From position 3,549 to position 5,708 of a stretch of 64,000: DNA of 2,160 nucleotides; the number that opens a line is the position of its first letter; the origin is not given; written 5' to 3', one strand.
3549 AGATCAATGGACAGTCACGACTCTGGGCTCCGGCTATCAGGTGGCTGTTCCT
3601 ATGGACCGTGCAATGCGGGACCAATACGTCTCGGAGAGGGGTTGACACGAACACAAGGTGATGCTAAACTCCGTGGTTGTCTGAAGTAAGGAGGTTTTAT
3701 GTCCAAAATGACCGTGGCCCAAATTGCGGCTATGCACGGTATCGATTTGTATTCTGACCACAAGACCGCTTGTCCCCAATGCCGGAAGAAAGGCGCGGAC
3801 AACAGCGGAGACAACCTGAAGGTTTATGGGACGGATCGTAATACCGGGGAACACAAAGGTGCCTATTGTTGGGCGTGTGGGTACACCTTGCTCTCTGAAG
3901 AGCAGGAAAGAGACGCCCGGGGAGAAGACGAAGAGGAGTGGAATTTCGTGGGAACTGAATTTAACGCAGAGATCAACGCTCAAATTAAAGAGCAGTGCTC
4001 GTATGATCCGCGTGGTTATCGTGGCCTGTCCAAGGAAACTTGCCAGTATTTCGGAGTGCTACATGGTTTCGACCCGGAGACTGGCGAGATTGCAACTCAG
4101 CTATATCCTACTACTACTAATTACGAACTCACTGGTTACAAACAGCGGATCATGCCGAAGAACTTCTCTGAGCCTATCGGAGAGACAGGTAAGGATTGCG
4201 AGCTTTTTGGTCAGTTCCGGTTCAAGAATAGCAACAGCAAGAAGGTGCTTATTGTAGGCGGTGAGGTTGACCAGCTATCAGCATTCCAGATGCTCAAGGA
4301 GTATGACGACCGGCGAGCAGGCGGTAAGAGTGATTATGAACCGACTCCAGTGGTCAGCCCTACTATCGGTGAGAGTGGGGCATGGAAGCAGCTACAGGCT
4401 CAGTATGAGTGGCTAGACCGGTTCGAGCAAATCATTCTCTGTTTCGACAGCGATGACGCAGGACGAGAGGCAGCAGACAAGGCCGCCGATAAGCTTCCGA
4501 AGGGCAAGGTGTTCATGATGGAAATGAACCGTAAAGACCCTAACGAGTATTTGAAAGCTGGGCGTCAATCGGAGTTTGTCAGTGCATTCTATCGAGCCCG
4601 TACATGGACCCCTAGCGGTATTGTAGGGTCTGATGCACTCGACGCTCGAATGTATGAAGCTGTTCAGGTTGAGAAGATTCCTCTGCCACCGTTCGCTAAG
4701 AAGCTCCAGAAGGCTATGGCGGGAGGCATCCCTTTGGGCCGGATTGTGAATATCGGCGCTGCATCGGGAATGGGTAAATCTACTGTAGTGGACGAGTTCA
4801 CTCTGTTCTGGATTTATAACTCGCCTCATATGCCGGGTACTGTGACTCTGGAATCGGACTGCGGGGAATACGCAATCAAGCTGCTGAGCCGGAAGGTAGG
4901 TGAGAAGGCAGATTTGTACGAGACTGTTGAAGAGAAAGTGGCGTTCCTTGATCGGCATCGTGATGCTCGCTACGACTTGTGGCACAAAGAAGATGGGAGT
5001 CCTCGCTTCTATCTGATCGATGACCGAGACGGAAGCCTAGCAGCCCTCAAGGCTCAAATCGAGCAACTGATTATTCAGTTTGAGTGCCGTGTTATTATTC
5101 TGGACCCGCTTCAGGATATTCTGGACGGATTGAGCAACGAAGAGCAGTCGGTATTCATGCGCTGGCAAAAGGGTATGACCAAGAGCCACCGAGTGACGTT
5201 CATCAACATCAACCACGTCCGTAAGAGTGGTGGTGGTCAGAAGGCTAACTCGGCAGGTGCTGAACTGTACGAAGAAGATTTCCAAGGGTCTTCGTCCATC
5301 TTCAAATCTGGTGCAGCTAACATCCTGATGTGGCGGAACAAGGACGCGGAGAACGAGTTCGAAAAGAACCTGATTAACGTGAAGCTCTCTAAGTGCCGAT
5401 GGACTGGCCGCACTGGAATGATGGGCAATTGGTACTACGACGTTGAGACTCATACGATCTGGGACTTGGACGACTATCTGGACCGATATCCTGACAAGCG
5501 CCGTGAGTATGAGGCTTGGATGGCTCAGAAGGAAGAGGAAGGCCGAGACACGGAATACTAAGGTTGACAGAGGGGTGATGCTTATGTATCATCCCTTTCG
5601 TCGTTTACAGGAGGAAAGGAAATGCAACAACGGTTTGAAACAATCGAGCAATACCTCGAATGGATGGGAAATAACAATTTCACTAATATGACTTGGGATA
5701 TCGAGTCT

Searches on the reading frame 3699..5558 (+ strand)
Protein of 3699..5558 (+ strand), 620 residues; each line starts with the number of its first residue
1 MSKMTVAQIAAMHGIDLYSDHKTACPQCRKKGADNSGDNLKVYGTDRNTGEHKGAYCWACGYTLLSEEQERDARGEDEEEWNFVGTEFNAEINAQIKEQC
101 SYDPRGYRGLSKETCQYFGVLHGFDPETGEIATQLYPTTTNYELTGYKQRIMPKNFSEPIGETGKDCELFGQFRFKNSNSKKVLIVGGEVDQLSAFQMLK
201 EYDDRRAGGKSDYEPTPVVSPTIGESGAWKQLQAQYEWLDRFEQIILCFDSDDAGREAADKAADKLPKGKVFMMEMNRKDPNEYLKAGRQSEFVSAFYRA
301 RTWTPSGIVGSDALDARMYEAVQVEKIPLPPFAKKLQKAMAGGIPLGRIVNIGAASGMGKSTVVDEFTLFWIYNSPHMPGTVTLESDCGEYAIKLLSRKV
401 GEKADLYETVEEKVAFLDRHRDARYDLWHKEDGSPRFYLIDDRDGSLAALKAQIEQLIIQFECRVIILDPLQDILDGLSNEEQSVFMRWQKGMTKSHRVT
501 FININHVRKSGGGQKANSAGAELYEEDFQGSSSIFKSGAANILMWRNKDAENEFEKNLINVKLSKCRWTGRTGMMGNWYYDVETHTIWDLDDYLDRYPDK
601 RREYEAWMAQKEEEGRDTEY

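Call 99: search_protein_families(library=pfam, proteins=[window:3699-5558:+], max_evalue=0.01)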
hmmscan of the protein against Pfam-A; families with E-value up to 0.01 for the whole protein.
window:3699-5558:+ (620 aa): 7 families
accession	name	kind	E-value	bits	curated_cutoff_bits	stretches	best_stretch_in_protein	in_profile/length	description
PF13155.12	Toprim_2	-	2.2e-10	41.2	22.1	1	188-285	5-88/88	Toprim-like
PF13481.12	AAA_25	-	7.2e-08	32.7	27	1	335-511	21-194/195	AAA domain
PF06745.19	ATPase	-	8e-06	25.8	26.6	1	335-513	7-168/231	KaiC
PF13362.12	Toprim_3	-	0.00011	23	27.2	1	236-287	35-91/95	Toprim domain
PF13662.12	Toprim_4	-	0.00035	21.2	25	1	240-266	48-74/85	Toprim domain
PF01751.28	Toprim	-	0.00082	19.9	23.1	1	240-274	54-94/96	Toprim domain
PF23853.1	DUF7216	-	0.0065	17.5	27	0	247-271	48-72/107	Family of unknown function (DUF7216)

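Call 100: search_solved_structures(query=window:3699-5558:+, max_evalue=0.001, show_alignments=1)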
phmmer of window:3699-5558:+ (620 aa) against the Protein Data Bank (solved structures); distinct sequences matched with E-value up to 0.001: 7.
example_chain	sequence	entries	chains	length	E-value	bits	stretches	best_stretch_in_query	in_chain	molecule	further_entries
5ikn_D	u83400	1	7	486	3.4e-42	148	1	102-585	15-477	DNA primase/helicase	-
6n7i_A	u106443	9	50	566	7.3e-42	146.9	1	102-585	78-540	DNA primase/helicase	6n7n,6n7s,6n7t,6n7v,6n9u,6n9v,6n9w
1q57_A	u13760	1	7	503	4e-40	141.2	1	102-585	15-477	DNA primase/helicase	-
1nui_A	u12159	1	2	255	7.9e-19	70.8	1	100-293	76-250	DNA primase/helicase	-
1e0j_A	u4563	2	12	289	8.2e-15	57.6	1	343-585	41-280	DNA HELICASE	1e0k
1cr0_A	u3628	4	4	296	1.3e-14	57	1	346-585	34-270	DNA PRIMASE/HELICASE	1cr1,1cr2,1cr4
3cmu_A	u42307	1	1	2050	9.2e-05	24.4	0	340-364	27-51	Protein recA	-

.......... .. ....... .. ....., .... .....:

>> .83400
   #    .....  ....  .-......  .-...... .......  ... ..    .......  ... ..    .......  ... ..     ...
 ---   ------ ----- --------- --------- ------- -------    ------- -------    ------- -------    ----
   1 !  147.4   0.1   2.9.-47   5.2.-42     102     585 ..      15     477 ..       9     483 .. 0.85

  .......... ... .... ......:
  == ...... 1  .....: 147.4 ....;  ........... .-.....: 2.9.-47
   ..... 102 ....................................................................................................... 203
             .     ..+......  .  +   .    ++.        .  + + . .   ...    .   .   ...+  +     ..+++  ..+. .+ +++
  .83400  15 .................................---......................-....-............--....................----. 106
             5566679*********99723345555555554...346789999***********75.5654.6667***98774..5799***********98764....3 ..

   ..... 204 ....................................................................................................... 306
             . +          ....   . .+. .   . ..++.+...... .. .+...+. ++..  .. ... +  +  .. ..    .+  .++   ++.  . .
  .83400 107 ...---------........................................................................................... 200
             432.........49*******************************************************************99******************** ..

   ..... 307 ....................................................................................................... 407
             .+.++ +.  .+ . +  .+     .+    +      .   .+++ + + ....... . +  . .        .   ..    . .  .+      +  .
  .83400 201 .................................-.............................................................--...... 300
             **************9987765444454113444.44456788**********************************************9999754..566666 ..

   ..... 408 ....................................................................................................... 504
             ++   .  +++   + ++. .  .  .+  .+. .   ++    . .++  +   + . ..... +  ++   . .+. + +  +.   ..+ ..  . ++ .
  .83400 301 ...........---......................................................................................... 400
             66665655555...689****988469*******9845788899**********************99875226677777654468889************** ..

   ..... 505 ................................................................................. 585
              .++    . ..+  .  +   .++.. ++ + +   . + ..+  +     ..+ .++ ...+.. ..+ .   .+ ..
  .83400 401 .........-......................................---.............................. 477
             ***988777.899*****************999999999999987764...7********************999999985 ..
